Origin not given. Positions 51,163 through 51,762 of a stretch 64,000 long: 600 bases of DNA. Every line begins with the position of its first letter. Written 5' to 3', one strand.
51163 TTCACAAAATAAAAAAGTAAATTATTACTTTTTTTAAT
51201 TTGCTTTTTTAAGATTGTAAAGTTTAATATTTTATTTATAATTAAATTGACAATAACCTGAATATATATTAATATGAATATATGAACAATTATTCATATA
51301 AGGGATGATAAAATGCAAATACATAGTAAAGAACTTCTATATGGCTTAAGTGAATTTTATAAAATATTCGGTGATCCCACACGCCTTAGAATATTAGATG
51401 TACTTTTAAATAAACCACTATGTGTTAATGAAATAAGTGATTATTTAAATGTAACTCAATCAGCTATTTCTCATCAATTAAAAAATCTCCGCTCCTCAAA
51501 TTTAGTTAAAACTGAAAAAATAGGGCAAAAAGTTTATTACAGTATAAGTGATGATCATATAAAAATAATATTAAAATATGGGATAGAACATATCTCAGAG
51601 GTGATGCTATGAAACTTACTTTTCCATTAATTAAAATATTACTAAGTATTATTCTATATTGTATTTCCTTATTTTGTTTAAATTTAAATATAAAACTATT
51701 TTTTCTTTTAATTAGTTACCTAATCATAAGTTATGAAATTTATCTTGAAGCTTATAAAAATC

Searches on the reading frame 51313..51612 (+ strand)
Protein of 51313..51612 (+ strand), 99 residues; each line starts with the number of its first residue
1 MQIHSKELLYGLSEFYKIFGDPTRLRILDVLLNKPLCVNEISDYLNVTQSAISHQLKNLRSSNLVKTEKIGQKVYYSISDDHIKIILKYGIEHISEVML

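Call 10: search_protein_families(library=pfam, proteins=[window:51313-51612:+])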
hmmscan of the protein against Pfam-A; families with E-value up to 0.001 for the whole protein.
window:51313-51612:+ (99 aa): 9 families
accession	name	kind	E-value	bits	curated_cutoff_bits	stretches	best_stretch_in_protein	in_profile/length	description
PF01022.26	HTH_5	-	5.9e-18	64.9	22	1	21-66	1-46/47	Bacterial regulatory protein, arsR family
PF12840.13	HTH_20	-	9.8e-09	35.5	27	1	20-67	2-50/51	Helix-turn-helix domain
PF12802.13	MarR_2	-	5.6e-06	26.9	27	1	22-68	5-53/61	MarR family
PF01978.25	TrmB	-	1.5e-05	25.2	25.6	1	30-78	17-65/68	Sugar-specific transcriptional regulator TrmB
PF01638.23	HxlR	-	0.0003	21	20.8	1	25-80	8-67/91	HxlR-like helix-turn-helix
PF13412.12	HTH_24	-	0.00039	20.4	21.9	1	21-66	2-48/48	Winged helix-turn-helix DNA-binding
PF02002.24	TFIIE_alpha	-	0.00041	20.6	22.9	1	23-95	14-93/105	TFIIE alpha subunit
PF13601.12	HTH_34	-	0.00053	20.5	27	1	24-69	2-48/80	Winged helix DNA-binding domain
PF08279.18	HTH_11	-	0.00076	19.7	25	0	24-63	2-43/55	HTH domain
